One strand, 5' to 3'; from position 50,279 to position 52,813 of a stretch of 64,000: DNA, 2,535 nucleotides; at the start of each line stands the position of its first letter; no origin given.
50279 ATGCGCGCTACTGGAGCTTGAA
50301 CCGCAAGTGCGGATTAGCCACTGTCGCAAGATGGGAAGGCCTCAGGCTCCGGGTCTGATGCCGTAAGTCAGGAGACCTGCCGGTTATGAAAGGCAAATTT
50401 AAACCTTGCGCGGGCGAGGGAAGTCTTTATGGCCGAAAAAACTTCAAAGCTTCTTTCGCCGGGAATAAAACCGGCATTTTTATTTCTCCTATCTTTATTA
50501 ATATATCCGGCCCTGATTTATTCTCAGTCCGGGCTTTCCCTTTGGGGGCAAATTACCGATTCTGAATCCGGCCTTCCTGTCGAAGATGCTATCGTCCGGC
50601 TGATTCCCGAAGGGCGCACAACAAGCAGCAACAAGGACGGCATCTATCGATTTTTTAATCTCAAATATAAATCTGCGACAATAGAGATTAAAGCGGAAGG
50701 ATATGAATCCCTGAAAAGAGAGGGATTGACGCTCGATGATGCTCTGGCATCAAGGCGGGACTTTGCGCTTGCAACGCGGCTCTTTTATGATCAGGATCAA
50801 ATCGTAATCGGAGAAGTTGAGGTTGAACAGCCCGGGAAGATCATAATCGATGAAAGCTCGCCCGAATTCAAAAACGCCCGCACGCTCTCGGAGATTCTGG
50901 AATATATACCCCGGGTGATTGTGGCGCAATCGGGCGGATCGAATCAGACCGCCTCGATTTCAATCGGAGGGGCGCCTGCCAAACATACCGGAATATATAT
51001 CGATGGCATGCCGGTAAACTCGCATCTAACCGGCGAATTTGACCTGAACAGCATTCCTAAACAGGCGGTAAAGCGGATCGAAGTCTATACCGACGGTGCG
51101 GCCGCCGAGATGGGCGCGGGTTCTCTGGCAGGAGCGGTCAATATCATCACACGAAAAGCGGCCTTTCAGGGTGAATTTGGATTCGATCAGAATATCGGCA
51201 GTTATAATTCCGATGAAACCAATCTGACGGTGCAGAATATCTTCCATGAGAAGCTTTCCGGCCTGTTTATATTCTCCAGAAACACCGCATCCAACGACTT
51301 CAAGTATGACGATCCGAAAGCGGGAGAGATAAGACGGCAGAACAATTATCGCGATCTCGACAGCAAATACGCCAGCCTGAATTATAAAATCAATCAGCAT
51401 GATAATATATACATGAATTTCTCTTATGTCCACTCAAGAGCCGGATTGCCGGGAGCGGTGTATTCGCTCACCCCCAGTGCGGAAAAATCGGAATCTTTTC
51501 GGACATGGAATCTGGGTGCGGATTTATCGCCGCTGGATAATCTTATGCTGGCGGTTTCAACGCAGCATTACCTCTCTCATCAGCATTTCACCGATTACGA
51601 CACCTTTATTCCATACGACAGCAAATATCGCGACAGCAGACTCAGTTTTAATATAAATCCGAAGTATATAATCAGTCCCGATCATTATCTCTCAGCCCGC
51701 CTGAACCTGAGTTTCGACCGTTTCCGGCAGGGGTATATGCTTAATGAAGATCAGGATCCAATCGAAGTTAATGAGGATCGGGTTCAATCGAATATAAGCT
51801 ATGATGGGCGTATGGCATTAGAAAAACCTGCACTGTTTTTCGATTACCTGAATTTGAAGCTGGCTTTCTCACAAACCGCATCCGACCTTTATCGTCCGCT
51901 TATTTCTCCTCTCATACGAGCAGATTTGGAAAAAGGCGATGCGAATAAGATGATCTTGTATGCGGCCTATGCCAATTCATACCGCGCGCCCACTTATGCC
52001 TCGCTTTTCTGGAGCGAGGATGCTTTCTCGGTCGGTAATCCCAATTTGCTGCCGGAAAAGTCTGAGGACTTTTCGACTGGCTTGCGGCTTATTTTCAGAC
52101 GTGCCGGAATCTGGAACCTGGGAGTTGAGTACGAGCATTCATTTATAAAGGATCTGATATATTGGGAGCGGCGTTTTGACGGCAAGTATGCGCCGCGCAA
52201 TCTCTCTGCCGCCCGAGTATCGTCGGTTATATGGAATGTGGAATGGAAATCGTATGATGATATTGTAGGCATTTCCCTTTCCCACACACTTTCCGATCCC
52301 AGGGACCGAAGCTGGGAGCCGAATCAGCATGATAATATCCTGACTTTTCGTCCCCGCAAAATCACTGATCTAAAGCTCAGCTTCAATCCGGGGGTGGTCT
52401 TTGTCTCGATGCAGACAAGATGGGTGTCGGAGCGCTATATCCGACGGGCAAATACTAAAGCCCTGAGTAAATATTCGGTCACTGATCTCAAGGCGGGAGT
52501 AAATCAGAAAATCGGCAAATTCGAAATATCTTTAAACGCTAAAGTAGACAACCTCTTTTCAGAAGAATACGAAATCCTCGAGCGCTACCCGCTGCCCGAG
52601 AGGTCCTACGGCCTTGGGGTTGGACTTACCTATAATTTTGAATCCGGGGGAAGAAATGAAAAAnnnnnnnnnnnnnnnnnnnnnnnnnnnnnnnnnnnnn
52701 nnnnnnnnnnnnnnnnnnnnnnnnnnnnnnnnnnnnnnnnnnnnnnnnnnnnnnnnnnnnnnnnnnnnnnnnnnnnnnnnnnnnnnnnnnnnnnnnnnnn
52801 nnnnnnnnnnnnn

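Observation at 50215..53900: Cobalamin riboswitch controlling a BtuB-like receptor plus a secreted beta-propeller/dockerin protein: possible BtuG-like B12-capture analog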

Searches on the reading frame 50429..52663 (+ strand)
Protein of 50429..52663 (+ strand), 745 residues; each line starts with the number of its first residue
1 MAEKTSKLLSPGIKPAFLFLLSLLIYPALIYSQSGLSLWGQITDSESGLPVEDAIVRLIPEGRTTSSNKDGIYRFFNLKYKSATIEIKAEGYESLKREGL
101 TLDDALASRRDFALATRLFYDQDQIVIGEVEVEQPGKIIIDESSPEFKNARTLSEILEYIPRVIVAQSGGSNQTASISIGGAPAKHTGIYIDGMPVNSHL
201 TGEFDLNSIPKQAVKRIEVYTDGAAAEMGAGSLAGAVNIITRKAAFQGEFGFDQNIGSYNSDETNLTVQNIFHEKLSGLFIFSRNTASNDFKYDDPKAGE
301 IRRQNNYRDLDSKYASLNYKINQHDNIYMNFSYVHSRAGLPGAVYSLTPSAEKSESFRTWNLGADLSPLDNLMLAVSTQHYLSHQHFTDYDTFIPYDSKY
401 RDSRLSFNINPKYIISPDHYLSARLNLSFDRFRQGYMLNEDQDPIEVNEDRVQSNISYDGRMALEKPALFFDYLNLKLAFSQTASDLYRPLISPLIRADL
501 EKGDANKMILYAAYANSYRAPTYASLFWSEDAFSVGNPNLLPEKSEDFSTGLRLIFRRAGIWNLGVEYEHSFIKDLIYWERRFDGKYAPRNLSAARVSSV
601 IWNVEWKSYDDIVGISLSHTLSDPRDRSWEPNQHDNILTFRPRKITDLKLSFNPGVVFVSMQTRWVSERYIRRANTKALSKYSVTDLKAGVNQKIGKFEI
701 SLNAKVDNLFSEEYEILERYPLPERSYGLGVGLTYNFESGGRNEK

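Call 7: search_protein_families(library=pfam, proteins=[window:50429-52663:+], max_evalue=0.01)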
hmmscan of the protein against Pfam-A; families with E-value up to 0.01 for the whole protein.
window:50429-52663:+ (745 aa): 4 families
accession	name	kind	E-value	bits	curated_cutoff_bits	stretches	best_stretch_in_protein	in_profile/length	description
PF07715.20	Plug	-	2e-17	64.1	23.9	1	146-236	18-107/107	TonB-dependent Receptor Plug Domain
PF00593.30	TonB_dep_Rec_b-barrel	-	1.5e-13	51.8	27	1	261-709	19-436/436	TonB dependent receptor-like, beta-barrel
PF13620.12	CarboxypepD_reg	-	1.6e-11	44.8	32.3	1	38-114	2-81/82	Carboxypeptidase regulatory-like domain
PF13715.12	CarbopepD_reg_2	-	2.1e-06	28.1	32.2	1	40-97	3-60/88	CarboxypepD_reg-like domain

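Call 8: search_protein_families(library=ncbifam, proteins=[window:50429-52663:+], max_evalue=0.01)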
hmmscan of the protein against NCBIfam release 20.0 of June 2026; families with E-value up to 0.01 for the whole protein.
window:50429-52663:+ (745 aa): 24 families
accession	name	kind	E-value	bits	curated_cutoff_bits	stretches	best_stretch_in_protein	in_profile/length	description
TIGR01779.1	TonB-B12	equivalog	7.6e-37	127.1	599.7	2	139-386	51-298/614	TonB-dependent vitamin B12 receptor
NF007926.1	PRK10641.1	equivalog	7.7e-30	104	836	2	149-401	60-307/617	TonB-dependent vitamin B12 receptor BtuB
TIGR01783.1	TonB-siderophor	subfamily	3.2e-24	85.5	223.5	2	148-363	17-219/649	TonB-dependent siderophore receptor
TIGR01785.1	TonB-hemin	subfamily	1.9e-17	63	316.85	1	140-731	25-673/677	TonB-dependent heme/hemoglobin receptor family protein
TIGR01786.1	TonB-hemlactrns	subfamily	9.7e-17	60.6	323.75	1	130-717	18-689/719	TonB-dependent hemoglobin/transferrin/lactoferrin family receptor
NF038079.1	TonB_sider_MxcH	equivalog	4.1e-16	58.2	925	2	149-294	147-292/792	TonB-dependent siderophore myxochelin receptor MxcH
NF007478.2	PRK10064.1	equivalog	2e-12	46.2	745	1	146-257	60-175/663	catecholate siderophore receptor CirA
NF049947.1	TonB_dep_PCPU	exception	3.7e-12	45.2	800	1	658-734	610-684/685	TonB-dependent receptor, PCPU motif-type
NF010010.0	PRK13483.1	equivalog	1.3e-10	40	927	1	140-337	57-257/660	ligand-gated channel protein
NF049946.1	TonB_dep_CU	exception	1.1e-09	37.1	700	1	641-735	592-682/683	TonB-dependent receptor, CU motif-type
NF041535.1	TonB_rec_PqqU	equivalog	1.6e-08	33.3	1200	1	507-738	435-676/676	TonB-dependent receptor PqqU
NF010051.0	PRK13528.1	subfamily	2.9e-08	32.4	583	1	149-245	66-175/727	FepA family TonB-dependent siderophore receptor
NF010012.0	PRK13486.1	equivalog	3.3e-08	32.4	924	1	150-247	59-163/696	TonB-dependent receptor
NF049944.1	TonB_dep_PUIUD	equivalog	3.3e-08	32.3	850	1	151-261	76-193/686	TonB-dependent receptor, PUIUD motif-type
NF010038.0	PRK13513.1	equivalog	3.7e-08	32.4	942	1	146-250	65-175/659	ligand-gated channel protein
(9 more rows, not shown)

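Call 51: search_solved_structures(query=window:50429-52663:+, max_evalue=0.001, show_alignments=0)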
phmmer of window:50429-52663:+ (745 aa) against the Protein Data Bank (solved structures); distinct sequences matched with E-value up to 0.001: 26.
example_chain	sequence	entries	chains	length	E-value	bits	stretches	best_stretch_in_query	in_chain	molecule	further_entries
9gbc_A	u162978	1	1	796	1.3e-16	63.5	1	17-296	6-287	TonB-linked outer membrane receptor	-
1nqf_A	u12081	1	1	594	2.8e-14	55.7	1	150-261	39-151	Vitamin B12 receptor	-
3rgm_A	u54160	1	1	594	3e-14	55.6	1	150-259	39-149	Vitamin B12 transporter BtuB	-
3rgn_A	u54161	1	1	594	3.4e-14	55.4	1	150-261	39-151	Vitamin B12 transporter BtuB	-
1nqe_A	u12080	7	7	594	3.4e-14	55.4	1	150-261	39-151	Vitamin B12 receptor | Vitamin B12 transporter btuB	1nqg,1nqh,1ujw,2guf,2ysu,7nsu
2gsk_A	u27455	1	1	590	3.9e-14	55.2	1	150-261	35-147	Vitamin B12 transporter btuB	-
3m8b_A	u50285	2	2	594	4.4e-14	55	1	150-261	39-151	Vitamin B12 transporter btuB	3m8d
8p97_A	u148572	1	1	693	2.4e-13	52.6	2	150-313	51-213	TonB-dependent receptor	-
8p98_A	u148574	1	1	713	2.7e-13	52.4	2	150-313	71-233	Vitamin B12 transporter BtuB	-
8bmx_C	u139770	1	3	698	1.3e-12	50.2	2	144-297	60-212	Putative TonB-linked outer membrane receptor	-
2hdf_A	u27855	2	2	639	3.9e-11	45.3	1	139-245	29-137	Colicin I receptor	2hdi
9nn6_A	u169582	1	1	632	4.1e-11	45.2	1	139-245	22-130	Colicin I receptor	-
8blw_A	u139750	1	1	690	2.1e-09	39.6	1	638-736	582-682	Vitamin B12 transporter BtuB1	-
5fp2_A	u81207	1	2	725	2.4e-08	36.1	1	122-256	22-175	FERRIC ENTEROBACTIN RECEPTOR PIRA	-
3fhh_A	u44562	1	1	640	4.4e-08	35.2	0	139-242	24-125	Outer membrane heme receptor ShuA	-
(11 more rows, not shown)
